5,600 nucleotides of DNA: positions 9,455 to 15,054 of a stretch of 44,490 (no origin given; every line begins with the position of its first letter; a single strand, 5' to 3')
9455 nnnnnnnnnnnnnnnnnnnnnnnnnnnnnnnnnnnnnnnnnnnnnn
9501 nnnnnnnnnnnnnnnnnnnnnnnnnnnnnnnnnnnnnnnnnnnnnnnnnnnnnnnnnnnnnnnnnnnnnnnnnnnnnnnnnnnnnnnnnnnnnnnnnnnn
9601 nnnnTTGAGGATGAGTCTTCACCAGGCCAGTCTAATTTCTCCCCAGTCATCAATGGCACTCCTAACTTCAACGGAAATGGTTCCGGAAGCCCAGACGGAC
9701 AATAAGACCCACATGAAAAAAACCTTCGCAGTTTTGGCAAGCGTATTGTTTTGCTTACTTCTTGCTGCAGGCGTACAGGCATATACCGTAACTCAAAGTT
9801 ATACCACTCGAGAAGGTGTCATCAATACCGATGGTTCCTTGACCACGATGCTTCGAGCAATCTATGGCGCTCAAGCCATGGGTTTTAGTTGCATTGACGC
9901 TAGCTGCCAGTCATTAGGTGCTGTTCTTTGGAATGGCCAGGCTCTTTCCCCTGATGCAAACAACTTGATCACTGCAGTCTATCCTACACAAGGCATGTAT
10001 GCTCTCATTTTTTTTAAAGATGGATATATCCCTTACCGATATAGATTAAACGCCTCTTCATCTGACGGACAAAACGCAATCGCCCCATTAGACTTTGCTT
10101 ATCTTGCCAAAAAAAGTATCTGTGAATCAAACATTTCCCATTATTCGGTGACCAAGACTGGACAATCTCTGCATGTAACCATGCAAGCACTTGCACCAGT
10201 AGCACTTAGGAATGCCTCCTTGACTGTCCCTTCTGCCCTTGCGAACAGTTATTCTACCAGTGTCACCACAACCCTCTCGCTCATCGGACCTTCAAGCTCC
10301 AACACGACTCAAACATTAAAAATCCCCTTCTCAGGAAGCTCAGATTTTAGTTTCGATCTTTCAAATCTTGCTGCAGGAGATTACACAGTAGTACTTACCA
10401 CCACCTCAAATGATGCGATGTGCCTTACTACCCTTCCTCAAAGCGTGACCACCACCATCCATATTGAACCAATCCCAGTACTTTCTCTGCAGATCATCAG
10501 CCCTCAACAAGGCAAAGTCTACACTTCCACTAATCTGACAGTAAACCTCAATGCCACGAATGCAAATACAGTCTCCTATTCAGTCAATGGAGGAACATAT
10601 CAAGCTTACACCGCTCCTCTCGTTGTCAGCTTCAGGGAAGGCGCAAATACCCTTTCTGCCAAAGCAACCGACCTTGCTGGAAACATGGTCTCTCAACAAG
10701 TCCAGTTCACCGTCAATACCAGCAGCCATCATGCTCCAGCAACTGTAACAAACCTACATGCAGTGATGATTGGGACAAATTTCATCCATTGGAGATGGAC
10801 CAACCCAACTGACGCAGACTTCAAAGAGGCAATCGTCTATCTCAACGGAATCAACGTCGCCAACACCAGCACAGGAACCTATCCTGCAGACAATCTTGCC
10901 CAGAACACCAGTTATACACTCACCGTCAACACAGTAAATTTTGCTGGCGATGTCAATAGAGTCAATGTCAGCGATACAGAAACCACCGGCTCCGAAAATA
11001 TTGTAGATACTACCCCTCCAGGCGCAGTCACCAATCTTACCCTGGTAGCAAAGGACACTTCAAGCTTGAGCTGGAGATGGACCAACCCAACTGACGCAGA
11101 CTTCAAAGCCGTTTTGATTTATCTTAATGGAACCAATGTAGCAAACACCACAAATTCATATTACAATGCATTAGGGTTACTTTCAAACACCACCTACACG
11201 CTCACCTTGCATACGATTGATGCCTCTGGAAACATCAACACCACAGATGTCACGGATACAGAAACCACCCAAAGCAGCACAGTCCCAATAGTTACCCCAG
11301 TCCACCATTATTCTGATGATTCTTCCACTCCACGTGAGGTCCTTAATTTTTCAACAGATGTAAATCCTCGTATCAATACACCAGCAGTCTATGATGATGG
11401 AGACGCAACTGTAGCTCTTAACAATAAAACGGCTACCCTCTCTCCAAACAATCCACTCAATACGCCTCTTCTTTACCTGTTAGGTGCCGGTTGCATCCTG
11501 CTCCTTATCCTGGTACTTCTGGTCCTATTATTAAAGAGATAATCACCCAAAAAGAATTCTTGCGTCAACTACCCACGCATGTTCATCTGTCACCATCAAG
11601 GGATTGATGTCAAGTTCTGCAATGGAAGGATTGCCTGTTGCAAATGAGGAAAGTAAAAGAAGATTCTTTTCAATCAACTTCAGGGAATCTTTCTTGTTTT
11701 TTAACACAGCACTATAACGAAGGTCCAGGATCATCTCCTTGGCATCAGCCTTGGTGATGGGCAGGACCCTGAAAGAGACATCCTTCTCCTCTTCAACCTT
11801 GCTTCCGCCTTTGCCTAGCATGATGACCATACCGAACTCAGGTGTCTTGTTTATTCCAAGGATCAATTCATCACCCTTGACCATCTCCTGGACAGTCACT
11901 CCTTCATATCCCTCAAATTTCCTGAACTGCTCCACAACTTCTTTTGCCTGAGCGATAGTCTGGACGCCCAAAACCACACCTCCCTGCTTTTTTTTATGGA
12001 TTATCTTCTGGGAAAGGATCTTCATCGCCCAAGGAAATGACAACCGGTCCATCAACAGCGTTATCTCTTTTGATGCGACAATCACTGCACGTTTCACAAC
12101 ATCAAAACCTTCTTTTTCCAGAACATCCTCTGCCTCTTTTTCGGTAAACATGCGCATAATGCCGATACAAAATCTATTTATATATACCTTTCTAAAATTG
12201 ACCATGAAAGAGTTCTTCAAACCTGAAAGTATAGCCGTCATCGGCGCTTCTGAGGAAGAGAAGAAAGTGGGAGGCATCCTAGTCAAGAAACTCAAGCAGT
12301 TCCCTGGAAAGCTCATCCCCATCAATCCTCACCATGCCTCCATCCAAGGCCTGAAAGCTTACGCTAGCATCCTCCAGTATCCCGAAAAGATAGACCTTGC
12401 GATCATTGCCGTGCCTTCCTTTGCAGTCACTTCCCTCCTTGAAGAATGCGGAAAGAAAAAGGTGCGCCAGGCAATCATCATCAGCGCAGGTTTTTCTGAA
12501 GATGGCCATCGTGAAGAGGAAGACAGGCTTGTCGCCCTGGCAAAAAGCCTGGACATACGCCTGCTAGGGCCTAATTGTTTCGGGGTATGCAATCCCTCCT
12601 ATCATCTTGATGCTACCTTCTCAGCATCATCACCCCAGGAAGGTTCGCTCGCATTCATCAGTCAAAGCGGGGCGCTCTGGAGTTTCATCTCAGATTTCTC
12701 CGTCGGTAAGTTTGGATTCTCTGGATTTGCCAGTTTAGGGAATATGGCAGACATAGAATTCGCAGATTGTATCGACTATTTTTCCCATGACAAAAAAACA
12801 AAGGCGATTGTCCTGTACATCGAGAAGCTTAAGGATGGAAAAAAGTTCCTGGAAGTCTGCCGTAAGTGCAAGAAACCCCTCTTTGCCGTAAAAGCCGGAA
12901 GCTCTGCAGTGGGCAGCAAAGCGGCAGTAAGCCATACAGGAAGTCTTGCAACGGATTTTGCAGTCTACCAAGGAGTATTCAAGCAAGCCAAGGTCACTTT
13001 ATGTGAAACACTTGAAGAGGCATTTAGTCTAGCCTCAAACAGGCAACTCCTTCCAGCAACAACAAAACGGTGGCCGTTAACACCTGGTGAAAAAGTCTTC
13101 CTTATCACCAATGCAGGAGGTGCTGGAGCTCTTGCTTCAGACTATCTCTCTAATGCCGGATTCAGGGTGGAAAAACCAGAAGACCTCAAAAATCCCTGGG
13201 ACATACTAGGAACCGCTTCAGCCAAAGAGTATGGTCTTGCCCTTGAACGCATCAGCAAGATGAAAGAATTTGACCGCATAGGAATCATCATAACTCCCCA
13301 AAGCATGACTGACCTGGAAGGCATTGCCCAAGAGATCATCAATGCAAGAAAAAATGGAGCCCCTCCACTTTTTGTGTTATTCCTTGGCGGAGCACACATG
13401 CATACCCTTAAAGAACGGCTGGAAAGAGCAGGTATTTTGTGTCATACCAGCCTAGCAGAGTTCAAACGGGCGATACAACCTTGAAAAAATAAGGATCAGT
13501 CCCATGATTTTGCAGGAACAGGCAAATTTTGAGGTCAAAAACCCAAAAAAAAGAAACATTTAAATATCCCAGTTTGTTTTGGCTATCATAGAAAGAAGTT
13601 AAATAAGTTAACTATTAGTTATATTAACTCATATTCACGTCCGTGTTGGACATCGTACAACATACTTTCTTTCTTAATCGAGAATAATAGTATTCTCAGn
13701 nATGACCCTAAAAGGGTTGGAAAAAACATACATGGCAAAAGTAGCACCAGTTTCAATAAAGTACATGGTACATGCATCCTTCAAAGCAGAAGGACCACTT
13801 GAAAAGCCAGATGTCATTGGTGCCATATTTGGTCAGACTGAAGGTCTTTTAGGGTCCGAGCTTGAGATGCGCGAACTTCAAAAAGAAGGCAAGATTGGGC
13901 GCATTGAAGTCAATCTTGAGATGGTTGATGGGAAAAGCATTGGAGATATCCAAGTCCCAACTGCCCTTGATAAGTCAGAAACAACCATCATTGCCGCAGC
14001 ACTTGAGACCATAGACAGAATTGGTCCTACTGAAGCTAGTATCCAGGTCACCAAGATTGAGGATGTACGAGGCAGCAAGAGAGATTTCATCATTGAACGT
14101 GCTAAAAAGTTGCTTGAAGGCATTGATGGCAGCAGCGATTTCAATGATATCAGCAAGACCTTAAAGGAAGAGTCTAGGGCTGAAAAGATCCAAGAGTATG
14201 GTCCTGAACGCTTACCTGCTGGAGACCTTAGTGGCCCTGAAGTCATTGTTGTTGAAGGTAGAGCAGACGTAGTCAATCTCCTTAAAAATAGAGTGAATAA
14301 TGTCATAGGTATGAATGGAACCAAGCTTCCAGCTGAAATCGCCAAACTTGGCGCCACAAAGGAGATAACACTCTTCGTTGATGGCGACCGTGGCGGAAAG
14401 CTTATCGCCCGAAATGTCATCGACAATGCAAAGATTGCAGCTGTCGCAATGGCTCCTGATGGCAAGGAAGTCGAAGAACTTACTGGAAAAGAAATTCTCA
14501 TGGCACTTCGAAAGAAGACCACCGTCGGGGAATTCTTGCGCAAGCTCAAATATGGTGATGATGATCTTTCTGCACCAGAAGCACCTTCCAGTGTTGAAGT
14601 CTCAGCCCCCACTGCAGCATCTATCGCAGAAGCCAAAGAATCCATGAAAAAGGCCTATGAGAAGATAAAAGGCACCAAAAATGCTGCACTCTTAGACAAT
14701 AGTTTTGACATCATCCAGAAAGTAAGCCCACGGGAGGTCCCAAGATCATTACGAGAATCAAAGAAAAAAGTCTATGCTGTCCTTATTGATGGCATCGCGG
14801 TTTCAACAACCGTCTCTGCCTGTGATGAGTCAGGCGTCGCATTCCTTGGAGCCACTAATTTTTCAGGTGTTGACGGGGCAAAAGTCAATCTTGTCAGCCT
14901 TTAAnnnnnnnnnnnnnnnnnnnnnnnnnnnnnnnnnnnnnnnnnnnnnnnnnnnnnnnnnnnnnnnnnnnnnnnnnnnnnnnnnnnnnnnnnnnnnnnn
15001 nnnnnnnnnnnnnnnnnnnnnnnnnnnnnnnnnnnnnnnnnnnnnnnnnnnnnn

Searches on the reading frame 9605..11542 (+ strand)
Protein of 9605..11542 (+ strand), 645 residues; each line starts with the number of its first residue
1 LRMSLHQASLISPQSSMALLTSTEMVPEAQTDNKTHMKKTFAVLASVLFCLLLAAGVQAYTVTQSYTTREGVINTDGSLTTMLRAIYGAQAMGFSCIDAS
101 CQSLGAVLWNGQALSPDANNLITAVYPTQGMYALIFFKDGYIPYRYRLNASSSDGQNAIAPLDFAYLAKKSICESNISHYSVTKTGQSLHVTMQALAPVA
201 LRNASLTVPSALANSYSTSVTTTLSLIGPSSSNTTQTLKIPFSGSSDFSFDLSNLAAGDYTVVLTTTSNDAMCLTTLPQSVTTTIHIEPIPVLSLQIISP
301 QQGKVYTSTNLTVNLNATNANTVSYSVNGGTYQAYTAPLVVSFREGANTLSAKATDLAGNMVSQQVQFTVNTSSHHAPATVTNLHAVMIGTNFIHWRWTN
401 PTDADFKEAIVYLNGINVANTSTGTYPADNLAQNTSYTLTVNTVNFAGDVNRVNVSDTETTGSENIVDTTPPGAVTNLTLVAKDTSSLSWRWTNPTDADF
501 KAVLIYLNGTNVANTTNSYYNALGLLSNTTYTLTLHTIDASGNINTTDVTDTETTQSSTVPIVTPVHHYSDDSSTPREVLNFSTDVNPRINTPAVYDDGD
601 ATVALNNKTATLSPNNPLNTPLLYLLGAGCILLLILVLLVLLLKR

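Call 11: search_protein_families(library=pfam, proteins=[window:9605-11542:+], max_evalue=0.01)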
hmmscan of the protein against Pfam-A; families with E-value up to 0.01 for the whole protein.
window:9605-11542:+ (645 aa): 5 families
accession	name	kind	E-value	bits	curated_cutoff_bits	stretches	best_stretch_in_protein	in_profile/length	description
PF00041.27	fn3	-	3.2e-06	27.7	25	1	474-546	2-77/84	Fibronectin type III domain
PF19077.6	Big_13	-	6e-05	23.9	27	1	309-372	41-102/102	Bacterial Ig-like domain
PF09136.16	Glucodextran_B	-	0.00016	21.9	27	1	295-371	3-82/83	Glucodextranase, domain B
PF15495.12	Fimbrillin_C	-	0.00093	20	27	0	513-557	20-66/84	Major fimbrial subunit protein type IV, Fimbrillin, C-terminal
PF21470.2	BppU-like_C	-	0.0041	17.6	27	0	240-259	35-54/59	Minor structural protein 5-like, C-terminal domain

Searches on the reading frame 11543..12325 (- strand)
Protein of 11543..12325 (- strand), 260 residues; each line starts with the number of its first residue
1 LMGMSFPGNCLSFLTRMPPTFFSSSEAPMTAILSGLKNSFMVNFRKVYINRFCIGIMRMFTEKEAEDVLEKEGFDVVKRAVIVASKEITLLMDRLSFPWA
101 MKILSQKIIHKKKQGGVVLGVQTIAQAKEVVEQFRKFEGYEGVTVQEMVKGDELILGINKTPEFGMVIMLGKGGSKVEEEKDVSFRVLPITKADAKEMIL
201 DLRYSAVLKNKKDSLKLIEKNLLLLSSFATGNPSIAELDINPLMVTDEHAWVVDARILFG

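Call 11: search_protein_families(library=pfam, proteins=[window:11543-12325:-], max_evalue=0.01)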
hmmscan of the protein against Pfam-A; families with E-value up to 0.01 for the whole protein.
window:11543-12325:- (260 aa): 1 family
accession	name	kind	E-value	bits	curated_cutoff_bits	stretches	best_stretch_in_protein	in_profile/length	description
PF13549.11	ATP-grasp_5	-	3e-49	167.8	27.6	1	59-257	9-219/221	ATP-grasp domain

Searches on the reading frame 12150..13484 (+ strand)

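Call 11: search_protein_families(library=pfam, proteins=[window:12150-13484:+], max_evalue=0.01)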
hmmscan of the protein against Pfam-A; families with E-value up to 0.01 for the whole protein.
window:12150-13484:+ (444 aa): 3 families
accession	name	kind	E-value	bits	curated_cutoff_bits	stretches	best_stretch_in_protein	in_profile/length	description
PF13607.11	Succ_CoA_lig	-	1.4e-41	141.9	27.4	1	165-295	2-135/138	Succinyl-CoA ligase like flavodoxin domain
PF13380.12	CoA_binding_2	-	2.7e-22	79.8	22.8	1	27-148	2-115/116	CoA binding domain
PF02629.25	CoA_binding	-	1.6e-09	38.8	22.3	1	24-114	2-97/97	CoA binding domain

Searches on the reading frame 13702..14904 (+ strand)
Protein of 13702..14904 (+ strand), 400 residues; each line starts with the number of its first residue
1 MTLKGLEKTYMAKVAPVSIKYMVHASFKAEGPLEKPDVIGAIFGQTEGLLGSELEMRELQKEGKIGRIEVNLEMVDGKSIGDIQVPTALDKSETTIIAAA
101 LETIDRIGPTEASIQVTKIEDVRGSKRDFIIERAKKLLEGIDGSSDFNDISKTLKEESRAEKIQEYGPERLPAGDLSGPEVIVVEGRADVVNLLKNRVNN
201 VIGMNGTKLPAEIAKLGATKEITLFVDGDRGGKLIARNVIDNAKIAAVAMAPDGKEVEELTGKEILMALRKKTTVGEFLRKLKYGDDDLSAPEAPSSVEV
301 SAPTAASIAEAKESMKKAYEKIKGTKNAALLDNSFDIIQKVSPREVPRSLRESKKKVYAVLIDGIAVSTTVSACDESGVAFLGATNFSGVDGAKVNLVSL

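Call 10: search_protein_families(library=pfam, proteins=[window:13702-14904:+], max_evalue=0.01)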
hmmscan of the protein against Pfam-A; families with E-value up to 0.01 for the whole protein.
window:13702-14904:+ (400 aa): 3 families
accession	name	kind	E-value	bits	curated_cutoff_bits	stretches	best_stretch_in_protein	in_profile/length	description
PF13662.12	Toprim_4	-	8.2e-10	39.2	25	1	180-242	2-73/85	Toprim domain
PF13155.12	Toprim_2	-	5.8e-06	27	22.1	1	182-259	1-86/88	Toprim-like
PF01751.28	Toprim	-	8.8e-06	26.2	23.1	1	180-244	1-81/96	Toprim domain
